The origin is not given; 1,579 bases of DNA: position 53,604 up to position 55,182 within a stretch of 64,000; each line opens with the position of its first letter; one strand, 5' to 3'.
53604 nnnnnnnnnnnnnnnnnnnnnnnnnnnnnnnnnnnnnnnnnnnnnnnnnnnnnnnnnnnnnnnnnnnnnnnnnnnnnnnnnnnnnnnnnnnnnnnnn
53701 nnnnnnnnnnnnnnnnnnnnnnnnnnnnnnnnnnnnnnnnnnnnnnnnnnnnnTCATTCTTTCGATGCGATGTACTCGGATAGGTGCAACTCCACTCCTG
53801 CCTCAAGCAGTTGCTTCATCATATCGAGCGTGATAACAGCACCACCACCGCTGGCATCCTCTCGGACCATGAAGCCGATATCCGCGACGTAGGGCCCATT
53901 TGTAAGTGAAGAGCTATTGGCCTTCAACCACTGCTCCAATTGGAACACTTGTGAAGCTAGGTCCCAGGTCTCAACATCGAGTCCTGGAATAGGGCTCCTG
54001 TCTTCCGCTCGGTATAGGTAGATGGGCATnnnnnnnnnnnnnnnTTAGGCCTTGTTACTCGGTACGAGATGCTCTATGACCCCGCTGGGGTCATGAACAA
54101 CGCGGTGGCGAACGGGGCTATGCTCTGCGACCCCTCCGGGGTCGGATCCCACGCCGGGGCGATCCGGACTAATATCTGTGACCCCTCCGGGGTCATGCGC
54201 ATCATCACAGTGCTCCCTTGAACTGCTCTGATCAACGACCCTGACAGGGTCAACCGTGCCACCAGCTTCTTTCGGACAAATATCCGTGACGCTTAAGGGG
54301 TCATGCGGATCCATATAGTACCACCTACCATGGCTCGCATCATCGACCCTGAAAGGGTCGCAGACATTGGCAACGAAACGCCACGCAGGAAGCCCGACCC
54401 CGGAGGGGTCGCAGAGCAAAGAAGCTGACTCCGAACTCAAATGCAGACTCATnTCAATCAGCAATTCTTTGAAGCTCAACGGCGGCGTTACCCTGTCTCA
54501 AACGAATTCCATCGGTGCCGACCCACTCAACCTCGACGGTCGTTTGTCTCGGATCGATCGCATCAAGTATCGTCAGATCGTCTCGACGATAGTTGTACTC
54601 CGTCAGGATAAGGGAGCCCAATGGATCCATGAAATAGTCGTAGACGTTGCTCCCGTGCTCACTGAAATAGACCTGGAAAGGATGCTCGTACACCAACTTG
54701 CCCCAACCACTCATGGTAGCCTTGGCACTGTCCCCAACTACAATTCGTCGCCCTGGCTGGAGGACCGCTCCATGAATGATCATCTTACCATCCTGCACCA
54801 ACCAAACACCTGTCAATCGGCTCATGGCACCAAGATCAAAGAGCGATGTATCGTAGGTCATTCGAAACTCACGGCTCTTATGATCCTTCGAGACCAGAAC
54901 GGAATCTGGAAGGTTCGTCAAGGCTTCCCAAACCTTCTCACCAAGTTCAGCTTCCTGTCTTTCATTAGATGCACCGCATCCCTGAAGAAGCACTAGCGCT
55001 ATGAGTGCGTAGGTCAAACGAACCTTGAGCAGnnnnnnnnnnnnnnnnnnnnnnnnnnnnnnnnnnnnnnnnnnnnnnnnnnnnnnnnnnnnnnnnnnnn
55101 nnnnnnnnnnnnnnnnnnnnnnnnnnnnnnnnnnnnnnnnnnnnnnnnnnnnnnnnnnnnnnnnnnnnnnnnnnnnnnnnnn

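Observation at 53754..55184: Lower-GC islet inside a catabolic operon: lipoprotein gene embedded in an array of nine GACCC-N-GGGTC palindromes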

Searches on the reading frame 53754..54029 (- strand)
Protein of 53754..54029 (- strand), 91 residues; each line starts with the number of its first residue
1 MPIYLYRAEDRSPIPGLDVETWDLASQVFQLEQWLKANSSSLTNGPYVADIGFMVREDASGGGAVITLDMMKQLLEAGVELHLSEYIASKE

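Call 11: search_protein_families(library=pfam, proteins=[window:53754-54029:-], max_evalue=0.1)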
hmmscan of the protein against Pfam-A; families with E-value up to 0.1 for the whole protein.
window:53754-54029:- (91 aa): 0 families

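Call 14: find_encoding_contigs(protein=window:53754-54029:-, flank=10000, max_places=10)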
Protein window:53754-54029:- (91 aa): 2 contigs read that carry it; 2 places shown.
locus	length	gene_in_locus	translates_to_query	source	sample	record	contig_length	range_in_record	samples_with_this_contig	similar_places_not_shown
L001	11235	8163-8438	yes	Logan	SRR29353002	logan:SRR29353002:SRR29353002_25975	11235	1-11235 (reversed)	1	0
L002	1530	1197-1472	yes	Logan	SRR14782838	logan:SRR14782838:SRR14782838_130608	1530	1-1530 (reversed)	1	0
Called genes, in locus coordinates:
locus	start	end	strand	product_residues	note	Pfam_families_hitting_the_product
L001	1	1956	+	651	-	?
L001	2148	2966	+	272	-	PF00378:ECH_1, PF16113:ECH_2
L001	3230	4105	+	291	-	PF05853:BKACE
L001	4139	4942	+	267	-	PF00106:adh_short, PF08659:KR, PF13561:adh_short_C2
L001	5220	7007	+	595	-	PF02771:Acyl-CoA_dh_N, PF02770:Acyl-CoA_dh_M, PF00441:Acyl-CoA_dh_1, PF08028:Acyl-CoA_dh_2, PF22924:ACOX_C_alpha1, PF21263:Acyl-CoA-dh_C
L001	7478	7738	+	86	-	-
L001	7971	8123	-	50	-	-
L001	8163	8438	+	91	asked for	-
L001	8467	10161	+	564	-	PF00501:AMP-binding, PF23562:AMP-binding_C_3 (weak)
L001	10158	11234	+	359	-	?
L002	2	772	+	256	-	?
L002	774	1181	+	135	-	-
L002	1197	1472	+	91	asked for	-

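Call 35: find_homologous_proteins(query=window:53754-54029:-)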
Query window:53754-54029:- (91 aa): 6 proteins with E <= 0.001 among 6 candidates.
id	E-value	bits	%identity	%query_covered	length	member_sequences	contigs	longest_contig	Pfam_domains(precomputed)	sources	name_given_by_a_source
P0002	1.4e-52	193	100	100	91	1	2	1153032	-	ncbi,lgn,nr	ncbi:MAG: hypothetical protein KF905_02535 [Flavobacteriales bacterium]|nr:hypothetical protein [Fla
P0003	1.1e-23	101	54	100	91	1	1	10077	-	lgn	-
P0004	1.3e-22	97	53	100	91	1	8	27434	-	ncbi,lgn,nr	ncbi:MAG: hypothetical protein JNN32_11265 [Flavobacteriales bacterium]|nr:hypothetical protein [Fla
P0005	3.8e-16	77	43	99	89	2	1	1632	-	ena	-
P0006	4.2e-14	70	53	73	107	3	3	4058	-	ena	-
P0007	1.5e-10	59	48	68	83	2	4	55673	-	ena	-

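Call 38: find_encoding_contigs(protein=P0004, flank=6000, max_places=4)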
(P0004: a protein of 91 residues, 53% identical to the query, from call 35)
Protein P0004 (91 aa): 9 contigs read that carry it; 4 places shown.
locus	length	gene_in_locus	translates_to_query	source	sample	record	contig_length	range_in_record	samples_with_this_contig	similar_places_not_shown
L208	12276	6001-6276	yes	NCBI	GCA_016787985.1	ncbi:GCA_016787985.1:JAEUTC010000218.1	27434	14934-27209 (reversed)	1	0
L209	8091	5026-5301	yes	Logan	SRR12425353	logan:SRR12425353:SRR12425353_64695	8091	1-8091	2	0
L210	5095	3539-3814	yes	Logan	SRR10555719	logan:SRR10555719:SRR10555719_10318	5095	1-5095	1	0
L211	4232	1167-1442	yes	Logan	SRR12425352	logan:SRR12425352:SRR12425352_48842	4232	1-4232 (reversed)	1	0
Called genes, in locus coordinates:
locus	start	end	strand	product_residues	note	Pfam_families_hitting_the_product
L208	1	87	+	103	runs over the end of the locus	PF01979:Amidohydro_1, PF07969:Amidohydro_3 (weak)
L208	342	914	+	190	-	PF14435:SUKH-4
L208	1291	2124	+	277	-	PF00795:CN_hydrolase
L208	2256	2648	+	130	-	PF13366:PDDEXK_3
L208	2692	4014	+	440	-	PF14691:Fer4_20, PF01262:AlaDh_PNT_C (faint), PF00070:Pyr_redox (faint), PF03486:HI0933_like (faint), PF07992:Pyr_redox_2, PF13450:NAD_binding_8 (weak), PF13738:Pyr_redox_3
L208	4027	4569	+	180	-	PF05635:23S_rRNA_IVP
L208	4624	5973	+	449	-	PF01180:DHO_dh, PF01207:Dus, PF12837:Fer4_6 (faint), PF17179:Fer4_22 (faint), PF00037:Fer4 (faint), PF12797:Fer4_2 (faint), PF14697:Fer4_21, PF12838:Fer4_7, +2 more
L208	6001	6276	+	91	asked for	-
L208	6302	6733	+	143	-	PF00383:dCMP_cyt_deam_1, PF14437:MafB19-deam, PF14439:Bd3614-deam (weak)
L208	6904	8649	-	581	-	PF02225:PA, PF18962:Por_Secre_tail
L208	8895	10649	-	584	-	PF00664:ABC_membrane, PF00005:ABC_tran, PF02463:SMC_N (faint)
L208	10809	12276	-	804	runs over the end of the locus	PF00932:LTD, PF13290:CHB_HEX_C_1, PF08757:CotH, PF18962:Por_Secre_tail (weak)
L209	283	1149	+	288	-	PF00795:CN_hydrolase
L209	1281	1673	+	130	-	PF13366:PDDEXK_3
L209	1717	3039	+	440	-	PF14691:Fer4_20, PF01262:AlaDh_PNT_C (faint), PF00070:Pyr_redox (faint), PF03486:HI0933_like (faint), PF07992:Pyr_redox_2, PF13450:NAD_binding_8 (weak), PF13738:Pyr_redox_3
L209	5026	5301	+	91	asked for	-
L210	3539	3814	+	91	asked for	-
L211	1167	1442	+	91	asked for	-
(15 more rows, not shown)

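Call 39: find_encoding_contigs(protein=P0003, flank=6000, max_places=3)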
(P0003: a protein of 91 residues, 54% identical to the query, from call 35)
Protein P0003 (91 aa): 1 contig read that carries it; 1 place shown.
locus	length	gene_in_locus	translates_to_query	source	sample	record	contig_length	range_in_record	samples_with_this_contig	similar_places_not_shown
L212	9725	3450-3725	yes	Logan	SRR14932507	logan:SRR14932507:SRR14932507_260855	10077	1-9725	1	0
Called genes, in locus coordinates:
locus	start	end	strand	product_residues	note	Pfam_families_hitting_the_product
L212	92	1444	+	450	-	PF14691:Fer4_20, PF01262:AlaDh_PNT_C (faint), PF00070:Pyr_redox (faint), PF01266:DAO (faint), PF03486:HI0933_like (faint), PF07992:Pyr_redox_2, PF13450:NAD_binding_8 (weak), PF13738:Pyr_redox_3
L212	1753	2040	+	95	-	-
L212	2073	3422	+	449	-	PF01180:DHO_dh, PF01207:Dus, PF12837:Fer4_6 (faint), PF17179:Fer4_22 (faint), PF00037:Fer4 (faint), PF12797:Fer4_2 (faint), PF14697:Fer4_21, PF12838:Fer4_7, +2 more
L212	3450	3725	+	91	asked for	-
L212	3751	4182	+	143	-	PF00383:dCMP_cyt_deam_1, PF14437:MafB19-deam, PF14439:Bd3614-deam (weak)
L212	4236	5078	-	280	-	-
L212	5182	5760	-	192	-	PF02525:Flavodoxin_2, PF03358:FMN_red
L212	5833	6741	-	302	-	-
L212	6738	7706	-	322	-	PF01075:Glyco_transf_9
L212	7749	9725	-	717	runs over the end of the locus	PF13573:SprB (faint), PF16967:TcfC (faint), PF24595:DUF7619, PF18962:Por_Secre_tail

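Call 74: search_protein_families(library=ncbifam, proteins=[window:53754-54029:-], max_evalue=0.1)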
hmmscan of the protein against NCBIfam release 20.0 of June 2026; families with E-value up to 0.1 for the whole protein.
window:53754-54029:- (91 aa): 0 families

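Call 82: predict_structure(alignment_id=A4)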
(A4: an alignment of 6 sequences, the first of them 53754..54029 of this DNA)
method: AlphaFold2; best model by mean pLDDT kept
length: 91 residues; sequences in the alignment: 6
mean_pLDDT: 85.6   pTM: 0.76
mean pLDDT of the five models: 85.6, 84.9, 81.5, 63.1, 58.0
residues with pLDDT >= 90: 43; 70-90: 40; 50-70: 7; < 50: 1
segments of 3 or more residues with pLDDT < 50: none
pLDDT, mean of each block of 10 residues (from residue 1): 87 82 88 91 88 79 86 94 80 39
secondary structure, 60 per line:
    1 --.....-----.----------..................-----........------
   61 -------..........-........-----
elements in order: E3-7 H24-41 E47-54 H68-77 E79-86

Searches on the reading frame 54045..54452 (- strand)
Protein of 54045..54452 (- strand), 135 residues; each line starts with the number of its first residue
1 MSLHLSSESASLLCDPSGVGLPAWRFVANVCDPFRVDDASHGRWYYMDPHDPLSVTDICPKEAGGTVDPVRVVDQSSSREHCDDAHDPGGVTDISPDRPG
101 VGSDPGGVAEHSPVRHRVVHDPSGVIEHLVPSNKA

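Call 11: search_protein_families(library=pfam, proteins=[window:54045-54452:-], max_evalue=0.1)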
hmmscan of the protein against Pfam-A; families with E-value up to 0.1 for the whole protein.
window:54045-54452:- (135 aa): 0 families

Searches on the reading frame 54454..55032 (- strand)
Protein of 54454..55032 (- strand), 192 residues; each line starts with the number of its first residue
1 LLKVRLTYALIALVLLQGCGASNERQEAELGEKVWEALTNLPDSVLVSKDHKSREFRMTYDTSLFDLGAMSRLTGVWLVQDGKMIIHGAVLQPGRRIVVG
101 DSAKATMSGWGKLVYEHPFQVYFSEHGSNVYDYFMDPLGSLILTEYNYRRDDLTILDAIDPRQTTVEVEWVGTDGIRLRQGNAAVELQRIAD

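Call 11: search_protein_families(library=pfam, proteins=[window:54454-55032:-], max_evalue=0.1)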
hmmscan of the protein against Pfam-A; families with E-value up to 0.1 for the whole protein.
window:54454-55032:- (192 aa): 0 families

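Call 17: find_homologous_proteins(query=window:54454-55032:-)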
Query window:54454-55032:- (192 aa): 1 proteins with E <= 0.001 among 173 candidates.
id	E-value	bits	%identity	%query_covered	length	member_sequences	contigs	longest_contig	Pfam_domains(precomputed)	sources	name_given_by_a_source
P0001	2.2e-76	274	66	96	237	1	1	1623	-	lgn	-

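Call 18: find_encoding_contigs(protein=P0001, flank=10000)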
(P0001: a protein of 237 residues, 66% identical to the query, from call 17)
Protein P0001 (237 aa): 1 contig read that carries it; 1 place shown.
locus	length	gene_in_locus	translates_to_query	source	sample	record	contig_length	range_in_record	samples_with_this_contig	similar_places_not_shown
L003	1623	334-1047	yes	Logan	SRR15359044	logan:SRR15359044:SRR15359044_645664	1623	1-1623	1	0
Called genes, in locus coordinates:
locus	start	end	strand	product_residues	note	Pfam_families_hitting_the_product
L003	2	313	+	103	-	?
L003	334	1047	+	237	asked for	-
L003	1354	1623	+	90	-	?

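Call 69: search_protein_representatives(protein=window:54454-55017:-)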
Query: 187 residues. Proteins with E-value up to 0.001 (for the whole library): 21; up to 1e-10: 15; up to 1e-30: 1. The best 21 are listed.
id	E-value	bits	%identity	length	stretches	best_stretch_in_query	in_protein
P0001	7.4e-77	273.5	67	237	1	1-184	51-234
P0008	5.2e-28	114.3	63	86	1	102-185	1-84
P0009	7.9e-27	110.5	32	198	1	16-184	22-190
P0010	2.2e-21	92.8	29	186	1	6-182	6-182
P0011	1.1e-19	87.3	28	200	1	3-183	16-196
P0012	1.8e-19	86.5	29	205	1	19-178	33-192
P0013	9.9e-19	84.1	30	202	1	33-184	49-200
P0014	1.2e-17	80.5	30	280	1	17-184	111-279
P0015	1.9e-17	79.9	33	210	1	19-173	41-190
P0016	9.4e-16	74.4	30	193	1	3-187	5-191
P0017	4.8e-15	72.1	31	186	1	57-176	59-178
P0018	8.3e-14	68.0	30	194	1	14-180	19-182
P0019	9.9e-14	67.8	26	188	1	27-171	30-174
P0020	7.8e-13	64.9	27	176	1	49-170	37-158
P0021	8.6e-13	64.7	26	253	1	38-175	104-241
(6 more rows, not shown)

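Call 74: search_protein_families(library=ncbifam, proteins=[window:54454-55017:-], max_evalue=0.1)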
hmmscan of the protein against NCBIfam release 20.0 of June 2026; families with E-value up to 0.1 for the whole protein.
window:54454-55017:- (187 aa): 0 families

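Call 76: find_encoding_contigs(protein=P0009, flank=5000, max_places=3)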
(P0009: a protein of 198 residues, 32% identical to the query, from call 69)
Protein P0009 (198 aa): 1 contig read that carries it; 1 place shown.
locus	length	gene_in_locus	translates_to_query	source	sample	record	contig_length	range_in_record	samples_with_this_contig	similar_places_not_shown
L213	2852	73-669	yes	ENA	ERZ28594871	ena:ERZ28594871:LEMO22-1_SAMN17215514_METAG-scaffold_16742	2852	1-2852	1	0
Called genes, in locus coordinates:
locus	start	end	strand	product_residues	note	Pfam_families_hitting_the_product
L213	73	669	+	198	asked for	-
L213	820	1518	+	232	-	-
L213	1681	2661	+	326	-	-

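Call 77: find_encoding_contigs(protein=P0008, flank=6000, max_places=5)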
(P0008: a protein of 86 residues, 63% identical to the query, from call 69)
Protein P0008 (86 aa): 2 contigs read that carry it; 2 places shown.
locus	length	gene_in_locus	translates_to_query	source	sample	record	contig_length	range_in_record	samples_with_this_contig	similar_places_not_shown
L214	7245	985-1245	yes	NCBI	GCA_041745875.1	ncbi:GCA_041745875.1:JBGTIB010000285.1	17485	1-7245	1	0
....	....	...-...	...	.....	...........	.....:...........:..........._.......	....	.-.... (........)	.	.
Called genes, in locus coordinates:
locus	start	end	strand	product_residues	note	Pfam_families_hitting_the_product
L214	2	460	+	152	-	?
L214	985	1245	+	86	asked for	-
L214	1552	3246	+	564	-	PF00501:AMP-binding, PF23562:AMP-binding_C_3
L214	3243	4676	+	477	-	PF00171:Aldedh, PF05893:LuxC (weak)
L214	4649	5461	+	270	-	PF00106:adh_short, PF08659:KR (weak), PF13561:adh_short_C2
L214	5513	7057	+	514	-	PF02771:Acyl-CoA_dh_N, PF02770:Acyl-CoA_dh_M, PF00441:Acyl-CoA_dh_1, PF08028:Acyl-CoA_dh_2, PF02036:SCP2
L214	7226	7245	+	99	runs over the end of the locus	PF02036:SCP2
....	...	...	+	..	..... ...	-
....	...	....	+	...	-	?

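Call 78: predict_structure(alignment_id=A3)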
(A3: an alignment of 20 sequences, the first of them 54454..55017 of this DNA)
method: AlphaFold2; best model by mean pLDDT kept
length: 187 residues; sequences in the alignment: 20
mean_pLDDT: 89.6   pTM: 0.75
mean pLDDT of the five models: 89.6, 88.7, 88.4, 88.1, 87.7
residues with pLDDT >= 90: 134; 70-90: 30; 50-70: 22; < 50: 1
segments of 3 or more residues with pLDDT < 50: none
pLDDT, mean of each block of 10 residues (from residue 1): 73 57 70 68 87 95 97 98 97 97 96 97 97 98 92 97 97 98 93
secondary structure, 60 per line:
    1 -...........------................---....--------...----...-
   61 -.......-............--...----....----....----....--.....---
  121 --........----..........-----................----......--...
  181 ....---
elements in order: H2-12 H19-34 H38-41 E50-52 H62-68 E70-81 E84-86 E91-94 E99-102 E107-110 E113-117 E123-130 E135-144 E150-165 E170-175 E178-184
